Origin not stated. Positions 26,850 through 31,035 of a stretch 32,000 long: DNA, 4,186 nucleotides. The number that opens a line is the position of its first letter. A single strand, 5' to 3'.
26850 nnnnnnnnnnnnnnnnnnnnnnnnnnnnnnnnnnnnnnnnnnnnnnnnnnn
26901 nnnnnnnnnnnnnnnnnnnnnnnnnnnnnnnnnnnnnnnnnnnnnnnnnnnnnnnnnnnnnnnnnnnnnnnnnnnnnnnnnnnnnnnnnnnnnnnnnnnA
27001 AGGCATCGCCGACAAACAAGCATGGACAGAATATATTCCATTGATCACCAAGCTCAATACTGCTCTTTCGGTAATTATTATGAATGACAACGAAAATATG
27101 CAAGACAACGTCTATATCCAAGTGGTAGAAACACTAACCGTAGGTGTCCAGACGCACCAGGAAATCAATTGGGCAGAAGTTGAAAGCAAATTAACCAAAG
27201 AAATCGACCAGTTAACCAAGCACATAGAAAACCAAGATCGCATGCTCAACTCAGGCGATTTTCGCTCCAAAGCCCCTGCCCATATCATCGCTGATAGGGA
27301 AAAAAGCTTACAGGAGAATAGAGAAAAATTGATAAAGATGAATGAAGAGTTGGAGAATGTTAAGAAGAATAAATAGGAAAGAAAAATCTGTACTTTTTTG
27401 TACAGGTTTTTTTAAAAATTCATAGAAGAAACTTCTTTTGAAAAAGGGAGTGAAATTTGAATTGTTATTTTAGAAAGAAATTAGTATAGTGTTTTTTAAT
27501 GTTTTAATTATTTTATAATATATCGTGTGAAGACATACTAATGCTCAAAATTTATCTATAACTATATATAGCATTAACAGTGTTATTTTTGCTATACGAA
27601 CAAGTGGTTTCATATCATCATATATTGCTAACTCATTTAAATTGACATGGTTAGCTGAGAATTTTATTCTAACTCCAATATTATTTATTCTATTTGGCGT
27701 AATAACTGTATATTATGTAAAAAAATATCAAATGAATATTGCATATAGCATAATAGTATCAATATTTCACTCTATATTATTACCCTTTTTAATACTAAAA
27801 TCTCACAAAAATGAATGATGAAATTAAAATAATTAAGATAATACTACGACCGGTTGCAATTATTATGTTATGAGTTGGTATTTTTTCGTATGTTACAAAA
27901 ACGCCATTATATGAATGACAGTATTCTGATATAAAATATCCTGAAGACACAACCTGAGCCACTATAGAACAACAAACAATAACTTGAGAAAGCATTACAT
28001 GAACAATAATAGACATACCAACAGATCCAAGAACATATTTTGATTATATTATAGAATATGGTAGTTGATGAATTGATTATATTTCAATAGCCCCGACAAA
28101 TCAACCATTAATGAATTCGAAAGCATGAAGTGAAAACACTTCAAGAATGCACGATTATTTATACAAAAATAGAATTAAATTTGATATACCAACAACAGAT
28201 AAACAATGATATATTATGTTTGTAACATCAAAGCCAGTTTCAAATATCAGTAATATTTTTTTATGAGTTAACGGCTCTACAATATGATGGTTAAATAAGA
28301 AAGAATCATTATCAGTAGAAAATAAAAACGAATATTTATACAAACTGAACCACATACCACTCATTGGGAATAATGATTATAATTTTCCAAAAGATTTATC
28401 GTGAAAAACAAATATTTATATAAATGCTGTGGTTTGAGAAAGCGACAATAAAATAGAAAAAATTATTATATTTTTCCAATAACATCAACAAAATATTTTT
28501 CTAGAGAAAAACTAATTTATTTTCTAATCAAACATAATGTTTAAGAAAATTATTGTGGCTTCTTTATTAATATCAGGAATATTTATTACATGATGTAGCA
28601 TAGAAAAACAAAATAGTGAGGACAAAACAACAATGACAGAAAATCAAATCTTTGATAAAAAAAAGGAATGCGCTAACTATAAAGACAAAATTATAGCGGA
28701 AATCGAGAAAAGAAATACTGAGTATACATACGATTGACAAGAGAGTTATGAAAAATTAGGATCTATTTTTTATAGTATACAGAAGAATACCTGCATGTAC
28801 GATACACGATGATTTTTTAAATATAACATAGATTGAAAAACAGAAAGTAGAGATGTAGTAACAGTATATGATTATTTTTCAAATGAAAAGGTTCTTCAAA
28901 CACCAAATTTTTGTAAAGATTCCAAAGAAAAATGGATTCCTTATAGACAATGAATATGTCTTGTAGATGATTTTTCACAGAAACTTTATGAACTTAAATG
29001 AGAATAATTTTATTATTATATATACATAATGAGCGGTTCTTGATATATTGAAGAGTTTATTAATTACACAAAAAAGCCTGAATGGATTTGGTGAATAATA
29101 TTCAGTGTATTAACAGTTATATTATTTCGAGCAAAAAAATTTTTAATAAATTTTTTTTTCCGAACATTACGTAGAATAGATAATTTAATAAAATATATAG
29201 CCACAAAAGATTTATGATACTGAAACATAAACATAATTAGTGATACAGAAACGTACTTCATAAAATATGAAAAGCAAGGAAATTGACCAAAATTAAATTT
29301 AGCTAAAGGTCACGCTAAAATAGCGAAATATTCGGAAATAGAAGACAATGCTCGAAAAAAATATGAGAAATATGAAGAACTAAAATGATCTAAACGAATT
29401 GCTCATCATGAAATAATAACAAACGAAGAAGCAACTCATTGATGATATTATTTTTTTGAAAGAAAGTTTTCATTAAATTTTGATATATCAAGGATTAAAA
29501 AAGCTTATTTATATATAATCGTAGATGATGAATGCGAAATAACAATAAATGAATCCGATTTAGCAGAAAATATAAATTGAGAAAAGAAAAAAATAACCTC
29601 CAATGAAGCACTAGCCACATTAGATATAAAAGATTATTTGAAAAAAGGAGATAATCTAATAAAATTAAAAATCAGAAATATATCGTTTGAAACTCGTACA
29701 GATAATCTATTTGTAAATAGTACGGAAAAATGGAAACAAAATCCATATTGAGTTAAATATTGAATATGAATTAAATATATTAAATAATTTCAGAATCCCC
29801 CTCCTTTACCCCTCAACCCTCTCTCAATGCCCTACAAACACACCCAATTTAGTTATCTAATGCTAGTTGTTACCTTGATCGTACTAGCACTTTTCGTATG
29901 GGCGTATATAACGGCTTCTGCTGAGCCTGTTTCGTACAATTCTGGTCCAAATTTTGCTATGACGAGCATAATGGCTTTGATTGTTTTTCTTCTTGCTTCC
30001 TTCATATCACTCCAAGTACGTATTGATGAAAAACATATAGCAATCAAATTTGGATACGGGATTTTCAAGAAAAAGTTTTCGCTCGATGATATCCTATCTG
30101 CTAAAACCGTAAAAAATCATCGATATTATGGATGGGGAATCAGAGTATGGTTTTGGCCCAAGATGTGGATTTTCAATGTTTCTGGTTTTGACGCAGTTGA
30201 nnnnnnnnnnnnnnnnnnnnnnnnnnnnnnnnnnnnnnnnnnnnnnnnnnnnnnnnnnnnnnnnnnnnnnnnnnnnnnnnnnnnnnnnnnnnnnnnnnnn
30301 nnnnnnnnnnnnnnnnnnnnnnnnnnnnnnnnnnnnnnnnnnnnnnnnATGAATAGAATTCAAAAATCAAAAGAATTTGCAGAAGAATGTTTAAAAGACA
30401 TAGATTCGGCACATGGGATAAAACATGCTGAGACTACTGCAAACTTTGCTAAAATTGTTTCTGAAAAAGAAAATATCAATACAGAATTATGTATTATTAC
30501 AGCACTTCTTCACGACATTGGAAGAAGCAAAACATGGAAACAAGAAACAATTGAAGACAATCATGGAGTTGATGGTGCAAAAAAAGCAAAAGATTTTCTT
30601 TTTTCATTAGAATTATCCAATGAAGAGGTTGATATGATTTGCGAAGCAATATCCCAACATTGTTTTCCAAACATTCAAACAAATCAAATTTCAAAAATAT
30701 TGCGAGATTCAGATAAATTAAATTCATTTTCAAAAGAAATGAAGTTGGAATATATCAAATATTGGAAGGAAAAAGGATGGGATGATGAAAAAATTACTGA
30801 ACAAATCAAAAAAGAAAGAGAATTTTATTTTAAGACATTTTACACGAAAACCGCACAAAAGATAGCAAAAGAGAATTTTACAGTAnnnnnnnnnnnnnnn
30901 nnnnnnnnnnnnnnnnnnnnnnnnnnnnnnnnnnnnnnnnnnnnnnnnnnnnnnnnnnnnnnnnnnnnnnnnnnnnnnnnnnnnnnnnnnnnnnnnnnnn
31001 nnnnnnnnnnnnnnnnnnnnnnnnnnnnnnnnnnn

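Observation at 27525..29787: Four-gene membrane/lipoprotein cluster that is invisible in the standard code because Gly is mostly TGA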

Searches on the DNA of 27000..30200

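Call 93: search_rna_families(source=window, start=27000, end=30200, threshold=evalue, max_evalue=1)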
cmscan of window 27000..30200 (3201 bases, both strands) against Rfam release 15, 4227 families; matches with E-value up to 1: 0.
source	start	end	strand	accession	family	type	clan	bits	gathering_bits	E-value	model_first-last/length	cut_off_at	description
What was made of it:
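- Tried and rejected: Rfam found no RNA family in 27000-30200 (call 93).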

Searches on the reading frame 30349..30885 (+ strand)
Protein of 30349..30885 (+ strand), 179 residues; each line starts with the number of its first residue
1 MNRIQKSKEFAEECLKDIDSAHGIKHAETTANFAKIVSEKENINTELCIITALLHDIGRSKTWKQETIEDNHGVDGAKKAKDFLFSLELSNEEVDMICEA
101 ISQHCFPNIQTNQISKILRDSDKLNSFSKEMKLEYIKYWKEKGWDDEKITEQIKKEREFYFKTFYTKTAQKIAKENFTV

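Call 12: find_encoding_contigs(protein=window:30349-30885:+, flank=10000)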
Protein seq(179 aa) (179 aa): 3 contigs read that carry it; 2 places shown.
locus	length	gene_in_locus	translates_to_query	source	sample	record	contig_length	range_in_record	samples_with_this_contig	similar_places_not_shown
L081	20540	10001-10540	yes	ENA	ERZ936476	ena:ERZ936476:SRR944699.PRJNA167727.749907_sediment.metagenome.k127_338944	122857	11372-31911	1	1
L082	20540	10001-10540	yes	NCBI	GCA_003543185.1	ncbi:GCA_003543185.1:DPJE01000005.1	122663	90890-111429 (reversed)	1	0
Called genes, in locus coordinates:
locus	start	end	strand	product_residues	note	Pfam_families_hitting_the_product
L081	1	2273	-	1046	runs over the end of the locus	-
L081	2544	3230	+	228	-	PF19788:DUF6272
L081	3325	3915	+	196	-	-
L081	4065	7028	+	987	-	PF00133:tRNA-synt_1, PF09334:tRNA-synt_1g, PF13603:tRNA-synt_1_2 (faint), PF00133:tRNA-synt_1, PF08264:Anticodon_1, PF10458:Val_tRNA-synt_C (weak)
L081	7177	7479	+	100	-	-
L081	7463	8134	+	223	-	-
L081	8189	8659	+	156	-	-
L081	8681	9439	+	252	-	-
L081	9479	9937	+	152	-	-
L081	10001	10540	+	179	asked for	PF01966:HD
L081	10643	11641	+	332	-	PF02388:FemAB (weak), PF13480:Acetyltransf_6, PF02388:FemAB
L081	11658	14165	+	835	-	PF00884:Sulfatase, PF03009:GDPD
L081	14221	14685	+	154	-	-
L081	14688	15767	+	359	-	PF03486:HI0933_like, PF13738:Pyr_redox_3 (weak)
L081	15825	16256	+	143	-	PF00334:NDK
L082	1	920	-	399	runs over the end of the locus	-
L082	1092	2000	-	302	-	-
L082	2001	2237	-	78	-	-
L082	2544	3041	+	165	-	-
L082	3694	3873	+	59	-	-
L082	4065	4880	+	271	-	PF00133:tRNA-synt_1, PF09334:tRNA-synt_1g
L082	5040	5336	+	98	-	PF00133:tRNA-synt_1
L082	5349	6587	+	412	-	PF00133:tRNA-synt_1, PF09334:tRNA-synt_1g (weak), PF08264:Anticodon_1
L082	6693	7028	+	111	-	PF10458:Val_tRNA-synt_C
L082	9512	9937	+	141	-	-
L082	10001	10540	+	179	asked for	PF01966:HD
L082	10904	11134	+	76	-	-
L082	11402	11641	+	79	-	PF02388:FemAB (weak)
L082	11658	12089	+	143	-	-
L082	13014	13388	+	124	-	-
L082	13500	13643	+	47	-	PF03009:GDPD (weak)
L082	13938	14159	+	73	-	-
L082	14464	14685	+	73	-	-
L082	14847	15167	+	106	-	PF03486:HI0933_like, PF13738:Pyr_redox_3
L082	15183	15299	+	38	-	-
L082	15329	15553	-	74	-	-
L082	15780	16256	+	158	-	PF00334:NDK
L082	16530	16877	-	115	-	-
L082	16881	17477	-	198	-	PF00579:tRNA-synt_1b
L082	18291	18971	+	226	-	-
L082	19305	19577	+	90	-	-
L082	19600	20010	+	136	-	PF05496:RuvB_N, PF00004:AAA, PF07728:AAA_5 (weak)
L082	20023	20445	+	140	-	-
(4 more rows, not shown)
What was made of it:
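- Checked: Code-11 calls on the NCBI MAG record miss the genes (L082, call 12).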
